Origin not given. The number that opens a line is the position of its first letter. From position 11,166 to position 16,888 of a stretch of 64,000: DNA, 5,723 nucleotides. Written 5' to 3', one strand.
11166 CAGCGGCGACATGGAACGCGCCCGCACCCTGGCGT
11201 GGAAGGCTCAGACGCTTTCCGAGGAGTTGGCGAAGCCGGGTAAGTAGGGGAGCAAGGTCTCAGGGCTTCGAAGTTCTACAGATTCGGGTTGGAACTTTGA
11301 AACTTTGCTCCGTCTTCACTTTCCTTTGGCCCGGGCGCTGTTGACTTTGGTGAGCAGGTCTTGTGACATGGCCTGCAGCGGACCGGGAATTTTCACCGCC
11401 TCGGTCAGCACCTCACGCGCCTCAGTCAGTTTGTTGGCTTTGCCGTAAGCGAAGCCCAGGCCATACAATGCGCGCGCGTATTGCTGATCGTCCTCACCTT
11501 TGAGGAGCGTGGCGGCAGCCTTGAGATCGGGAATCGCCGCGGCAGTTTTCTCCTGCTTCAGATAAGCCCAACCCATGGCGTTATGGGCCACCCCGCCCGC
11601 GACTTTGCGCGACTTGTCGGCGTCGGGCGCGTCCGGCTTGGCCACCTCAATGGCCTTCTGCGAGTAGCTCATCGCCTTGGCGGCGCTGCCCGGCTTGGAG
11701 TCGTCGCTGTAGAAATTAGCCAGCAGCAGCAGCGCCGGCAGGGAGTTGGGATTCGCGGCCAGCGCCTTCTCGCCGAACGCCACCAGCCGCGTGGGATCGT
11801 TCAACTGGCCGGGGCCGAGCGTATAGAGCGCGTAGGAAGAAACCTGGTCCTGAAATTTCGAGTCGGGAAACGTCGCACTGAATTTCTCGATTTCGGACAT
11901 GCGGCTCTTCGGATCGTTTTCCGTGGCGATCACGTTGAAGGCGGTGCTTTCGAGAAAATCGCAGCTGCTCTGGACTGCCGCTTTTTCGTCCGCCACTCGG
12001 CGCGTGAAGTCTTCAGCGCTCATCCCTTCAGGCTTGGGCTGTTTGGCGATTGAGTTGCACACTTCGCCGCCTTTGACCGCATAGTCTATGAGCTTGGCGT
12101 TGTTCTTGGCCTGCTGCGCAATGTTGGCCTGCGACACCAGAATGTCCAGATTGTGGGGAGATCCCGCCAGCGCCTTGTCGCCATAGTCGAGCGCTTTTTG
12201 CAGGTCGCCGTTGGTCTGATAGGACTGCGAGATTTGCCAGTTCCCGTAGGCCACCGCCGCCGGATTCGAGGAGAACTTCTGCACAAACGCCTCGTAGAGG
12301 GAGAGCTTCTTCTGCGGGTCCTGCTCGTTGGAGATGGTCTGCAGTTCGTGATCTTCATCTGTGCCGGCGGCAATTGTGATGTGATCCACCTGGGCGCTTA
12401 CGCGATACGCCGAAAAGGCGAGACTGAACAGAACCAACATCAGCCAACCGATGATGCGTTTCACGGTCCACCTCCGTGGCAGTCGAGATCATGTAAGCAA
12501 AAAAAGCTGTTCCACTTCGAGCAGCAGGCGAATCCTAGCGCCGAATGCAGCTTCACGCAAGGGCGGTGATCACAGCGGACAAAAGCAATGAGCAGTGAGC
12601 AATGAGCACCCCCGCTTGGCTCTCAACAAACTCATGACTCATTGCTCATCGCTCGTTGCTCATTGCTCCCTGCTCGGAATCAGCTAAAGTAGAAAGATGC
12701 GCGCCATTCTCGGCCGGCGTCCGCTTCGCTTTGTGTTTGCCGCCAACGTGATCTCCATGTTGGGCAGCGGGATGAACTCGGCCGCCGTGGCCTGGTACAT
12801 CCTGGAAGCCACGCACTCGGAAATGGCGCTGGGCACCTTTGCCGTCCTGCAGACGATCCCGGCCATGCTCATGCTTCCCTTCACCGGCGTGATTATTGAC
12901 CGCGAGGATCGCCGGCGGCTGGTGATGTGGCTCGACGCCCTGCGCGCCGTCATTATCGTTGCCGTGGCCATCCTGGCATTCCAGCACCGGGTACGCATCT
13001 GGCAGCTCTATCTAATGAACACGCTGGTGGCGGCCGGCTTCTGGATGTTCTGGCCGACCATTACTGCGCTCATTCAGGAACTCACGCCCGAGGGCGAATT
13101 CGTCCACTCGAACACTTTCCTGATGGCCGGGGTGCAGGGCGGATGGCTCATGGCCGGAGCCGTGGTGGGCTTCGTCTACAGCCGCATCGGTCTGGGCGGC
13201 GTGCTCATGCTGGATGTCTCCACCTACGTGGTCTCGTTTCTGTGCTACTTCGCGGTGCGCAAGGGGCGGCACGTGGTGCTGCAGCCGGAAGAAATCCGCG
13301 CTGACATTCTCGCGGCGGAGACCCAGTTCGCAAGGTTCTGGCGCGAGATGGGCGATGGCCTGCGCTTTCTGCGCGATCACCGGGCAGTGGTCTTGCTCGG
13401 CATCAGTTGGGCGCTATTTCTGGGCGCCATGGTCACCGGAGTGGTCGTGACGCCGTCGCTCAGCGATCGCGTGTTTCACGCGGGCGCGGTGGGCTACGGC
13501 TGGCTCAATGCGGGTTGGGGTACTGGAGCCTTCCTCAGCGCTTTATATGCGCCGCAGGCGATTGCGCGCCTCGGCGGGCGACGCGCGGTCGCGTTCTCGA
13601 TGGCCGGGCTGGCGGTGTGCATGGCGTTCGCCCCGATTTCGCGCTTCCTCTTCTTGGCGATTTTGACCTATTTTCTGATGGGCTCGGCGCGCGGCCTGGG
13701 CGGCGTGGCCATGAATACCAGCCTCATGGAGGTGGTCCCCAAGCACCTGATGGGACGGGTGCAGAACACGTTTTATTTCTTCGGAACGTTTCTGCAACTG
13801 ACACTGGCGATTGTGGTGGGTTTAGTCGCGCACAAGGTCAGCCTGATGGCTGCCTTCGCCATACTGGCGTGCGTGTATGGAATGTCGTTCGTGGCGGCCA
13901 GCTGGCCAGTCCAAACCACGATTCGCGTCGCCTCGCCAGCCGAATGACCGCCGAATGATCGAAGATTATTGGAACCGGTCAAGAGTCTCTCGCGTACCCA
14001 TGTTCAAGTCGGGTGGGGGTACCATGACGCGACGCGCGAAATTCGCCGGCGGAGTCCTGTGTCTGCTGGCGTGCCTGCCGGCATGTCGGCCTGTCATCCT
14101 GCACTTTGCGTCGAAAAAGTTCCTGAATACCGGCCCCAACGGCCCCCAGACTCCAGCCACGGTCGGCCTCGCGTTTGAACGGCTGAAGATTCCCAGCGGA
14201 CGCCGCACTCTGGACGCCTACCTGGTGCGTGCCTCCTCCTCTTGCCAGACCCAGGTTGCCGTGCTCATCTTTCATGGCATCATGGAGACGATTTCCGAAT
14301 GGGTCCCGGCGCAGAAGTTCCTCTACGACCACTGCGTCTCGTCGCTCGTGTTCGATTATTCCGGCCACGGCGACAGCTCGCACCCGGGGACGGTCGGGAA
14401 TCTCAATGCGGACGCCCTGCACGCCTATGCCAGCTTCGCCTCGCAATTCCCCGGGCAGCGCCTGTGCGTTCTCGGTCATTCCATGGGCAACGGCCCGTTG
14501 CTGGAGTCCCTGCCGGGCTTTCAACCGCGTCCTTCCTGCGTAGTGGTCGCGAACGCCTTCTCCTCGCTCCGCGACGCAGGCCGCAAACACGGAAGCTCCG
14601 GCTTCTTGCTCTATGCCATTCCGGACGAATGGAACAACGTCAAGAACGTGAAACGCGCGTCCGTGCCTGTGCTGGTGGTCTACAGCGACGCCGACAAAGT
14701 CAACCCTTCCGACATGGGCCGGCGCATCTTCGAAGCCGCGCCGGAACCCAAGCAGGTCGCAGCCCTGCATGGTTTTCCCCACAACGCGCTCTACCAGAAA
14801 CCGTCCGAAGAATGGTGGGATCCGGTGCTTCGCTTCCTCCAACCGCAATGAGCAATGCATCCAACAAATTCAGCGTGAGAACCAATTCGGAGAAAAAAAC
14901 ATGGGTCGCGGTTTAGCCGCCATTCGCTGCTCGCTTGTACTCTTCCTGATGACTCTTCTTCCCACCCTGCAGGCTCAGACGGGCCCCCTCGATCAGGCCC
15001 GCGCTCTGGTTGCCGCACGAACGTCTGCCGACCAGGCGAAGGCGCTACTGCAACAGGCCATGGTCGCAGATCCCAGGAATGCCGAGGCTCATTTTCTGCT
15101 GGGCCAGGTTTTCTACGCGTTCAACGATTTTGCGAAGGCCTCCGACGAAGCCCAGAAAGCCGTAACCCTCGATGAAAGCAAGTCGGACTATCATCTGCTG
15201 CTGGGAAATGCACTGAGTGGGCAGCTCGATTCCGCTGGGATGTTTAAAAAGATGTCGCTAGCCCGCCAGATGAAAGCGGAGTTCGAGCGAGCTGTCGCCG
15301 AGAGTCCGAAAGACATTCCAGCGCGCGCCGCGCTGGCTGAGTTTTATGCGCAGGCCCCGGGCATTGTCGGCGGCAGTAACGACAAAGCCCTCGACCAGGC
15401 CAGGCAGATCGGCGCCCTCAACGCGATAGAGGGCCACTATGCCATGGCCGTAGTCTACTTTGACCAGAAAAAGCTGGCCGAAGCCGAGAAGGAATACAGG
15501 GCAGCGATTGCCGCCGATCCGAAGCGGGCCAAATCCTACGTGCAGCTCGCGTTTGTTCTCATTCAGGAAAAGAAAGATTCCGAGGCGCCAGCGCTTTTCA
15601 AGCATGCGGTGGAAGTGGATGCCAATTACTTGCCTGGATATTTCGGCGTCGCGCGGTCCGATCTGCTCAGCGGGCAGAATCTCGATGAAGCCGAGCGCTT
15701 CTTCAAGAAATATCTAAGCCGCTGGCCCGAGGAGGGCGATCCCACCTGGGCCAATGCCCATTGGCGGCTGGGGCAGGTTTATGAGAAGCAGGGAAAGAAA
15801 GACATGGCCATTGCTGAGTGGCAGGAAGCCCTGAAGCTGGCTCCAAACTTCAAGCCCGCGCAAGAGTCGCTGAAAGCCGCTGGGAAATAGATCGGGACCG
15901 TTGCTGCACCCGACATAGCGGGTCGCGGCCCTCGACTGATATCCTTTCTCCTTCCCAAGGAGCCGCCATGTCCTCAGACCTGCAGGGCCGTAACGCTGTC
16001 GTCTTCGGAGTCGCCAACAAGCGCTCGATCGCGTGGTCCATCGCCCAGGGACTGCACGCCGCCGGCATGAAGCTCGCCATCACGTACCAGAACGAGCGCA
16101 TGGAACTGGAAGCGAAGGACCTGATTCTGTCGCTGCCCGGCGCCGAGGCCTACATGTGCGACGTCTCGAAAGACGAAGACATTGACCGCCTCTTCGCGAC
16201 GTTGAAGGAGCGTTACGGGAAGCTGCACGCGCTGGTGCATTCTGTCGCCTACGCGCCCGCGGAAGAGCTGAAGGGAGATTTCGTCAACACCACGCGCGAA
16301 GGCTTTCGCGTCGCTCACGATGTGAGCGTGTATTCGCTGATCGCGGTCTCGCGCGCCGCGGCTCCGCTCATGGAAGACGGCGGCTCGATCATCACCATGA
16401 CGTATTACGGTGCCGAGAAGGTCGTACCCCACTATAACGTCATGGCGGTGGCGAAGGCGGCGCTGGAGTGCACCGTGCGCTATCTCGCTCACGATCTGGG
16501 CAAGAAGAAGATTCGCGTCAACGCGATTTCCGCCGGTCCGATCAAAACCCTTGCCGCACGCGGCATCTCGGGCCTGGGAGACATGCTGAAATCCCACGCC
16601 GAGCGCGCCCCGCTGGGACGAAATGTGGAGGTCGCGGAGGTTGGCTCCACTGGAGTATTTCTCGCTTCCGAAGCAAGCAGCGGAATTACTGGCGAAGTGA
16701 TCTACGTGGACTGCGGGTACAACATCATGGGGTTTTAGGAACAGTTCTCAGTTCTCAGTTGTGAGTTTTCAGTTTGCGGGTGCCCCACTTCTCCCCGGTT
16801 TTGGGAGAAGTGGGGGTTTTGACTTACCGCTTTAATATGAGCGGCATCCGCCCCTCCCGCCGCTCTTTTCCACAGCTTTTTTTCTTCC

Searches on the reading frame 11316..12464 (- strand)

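Call 19: search_protein_families(library=pfam, proteins=[window:11316-12464:-])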
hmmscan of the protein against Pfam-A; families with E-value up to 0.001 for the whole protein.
window:11316-12464:- (382 aa): 10 families
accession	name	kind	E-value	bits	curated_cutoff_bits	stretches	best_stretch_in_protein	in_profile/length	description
PF07719.23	TPR_2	-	6.3e-11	42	27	0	330-359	1-30/34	Tetratricopeptide repeat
PF13424.12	TPR_12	-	1.4e-08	35.3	30.1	1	294-359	6-74/77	Tetratricopeptide repeat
PF13428.12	TPR_14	-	1.6e-08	34.8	23.5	0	78-111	7-40/44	Tetratricopeptide repeat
PF13181.12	TPR_8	-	1.6e-08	34.4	25.7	0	330-359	1-30/34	Tetratricopeptide repeat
PF14559.12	TPR_19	-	2.4e-08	34.6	25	0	302-357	2-52/68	Tetratricopeptide repeat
PF00515.34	TPR_1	-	6.2e-07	29.4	27.8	0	330-359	1-30/34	Tetratricopeptide repeat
PF13431.12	TPR_17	-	9.7e-07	29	24.4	0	232-258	3-29/34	Tetratricopeptide repeat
PF13432.12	TPR_16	-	1.1e-05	26.2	32.7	1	296-358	2-59/65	Tetratricopeptide repeat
PF13374.12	TPR_10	-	6.9e-05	23.2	27.5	0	330-359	2-31/42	Tetratricopeptide repeat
PF12569.14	NatA_aux_su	-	0.00033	20.2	33.3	0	62-122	182-242/515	N-terminal acetyltransferase A, auxiliary subunit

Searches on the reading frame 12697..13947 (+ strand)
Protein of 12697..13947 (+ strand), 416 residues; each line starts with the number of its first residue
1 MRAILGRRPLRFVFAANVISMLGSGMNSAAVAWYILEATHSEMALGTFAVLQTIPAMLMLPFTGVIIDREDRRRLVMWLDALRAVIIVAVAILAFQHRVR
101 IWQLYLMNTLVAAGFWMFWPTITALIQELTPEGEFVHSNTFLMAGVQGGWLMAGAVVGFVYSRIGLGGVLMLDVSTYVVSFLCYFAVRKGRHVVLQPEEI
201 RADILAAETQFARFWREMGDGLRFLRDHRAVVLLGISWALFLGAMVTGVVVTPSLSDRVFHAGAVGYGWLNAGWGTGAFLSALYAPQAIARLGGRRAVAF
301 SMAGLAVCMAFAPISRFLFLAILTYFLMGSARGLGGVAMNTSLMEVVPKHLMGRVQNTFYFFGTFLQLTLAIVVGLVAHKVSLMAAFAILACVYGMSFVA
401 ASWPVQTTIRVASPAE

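Call 19: search_protein_families(library=pfam, proteins=[window:12697-13947:+])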
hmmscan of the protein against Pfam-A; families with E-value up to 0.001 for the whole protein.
window:12697-13947:+ (416 aa): 3 families
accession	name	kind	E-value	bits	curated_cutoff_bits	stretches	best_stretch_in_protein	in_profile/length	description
PF07690.21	MFS_1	-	3.4e-27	95.7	33.4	2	14-363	2-339/347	Major Facilitator Superfamily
PF05977.19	MFS_3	-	7.4e-21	74.6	27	1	10-394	12-383/524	Transmembrane secretion effector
PF13347.12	MFS_2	-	0.00029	20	27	1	1-128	217-341/427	MFS/sugar transport protein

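Call 32: find_encoding_contigs(protein=window:12697-13947:+, flank=3000, max_places=10)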
Protein window:12697-13947:+ (416 aa): 1 contig read that carries it; 1 place shown.
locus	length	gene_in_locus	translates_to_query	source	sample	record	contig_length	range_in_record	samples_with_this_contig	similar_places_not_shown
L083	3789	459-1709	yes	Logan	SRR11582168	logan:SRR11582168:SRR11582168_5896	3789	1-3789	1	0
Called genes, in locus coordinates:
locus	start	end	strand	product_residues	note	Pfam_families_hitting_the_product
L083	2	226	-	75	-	?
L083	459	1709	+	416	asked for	PF05977:MFS_3, PF07690:MFS_1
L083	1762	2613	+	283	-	PF00561:Abhydrolase_1 (weak), PF12146:Hydrolase_4, PF12697:Abhydrolase_6 (weak)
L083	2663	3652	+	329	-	PF25060:ARM_TT21_2nd (faint), PF13174:TPR_6 (faint), PF13432:TPR_16 (weak), PF14559:TPR_19 (weak), PF24575:TPR_Slam (weak), PF07719:TPR_2 (weak), PF00515:TPR_1 (weak), PF07719:TPR_2, +8 more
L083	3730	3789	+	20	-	?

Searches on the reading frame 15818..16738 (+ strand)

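Call 19: search_protein_families(library=pfam, proteins=[window:15818-16738:+])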
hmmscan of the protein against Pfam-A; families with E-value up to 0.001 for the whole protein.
window:15818-16738:+ (306 aa): 3 families
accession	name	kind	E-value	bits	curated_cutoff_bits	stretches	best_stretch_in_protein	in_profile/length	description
PF13561.12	adh_short_C2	-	2.2e-90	302.8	27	1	64-302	1-236/236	Enoyl-(Acyl carrier protein) reductase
PF00106.31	adh_short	-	3.2e-23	82.7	26.6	1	66-247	7-187/195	short chain dehydrogenase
PF23441.1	SDR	-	6.9e-06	26.1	27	1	124-298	75-252/258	SDR-like rossmann domain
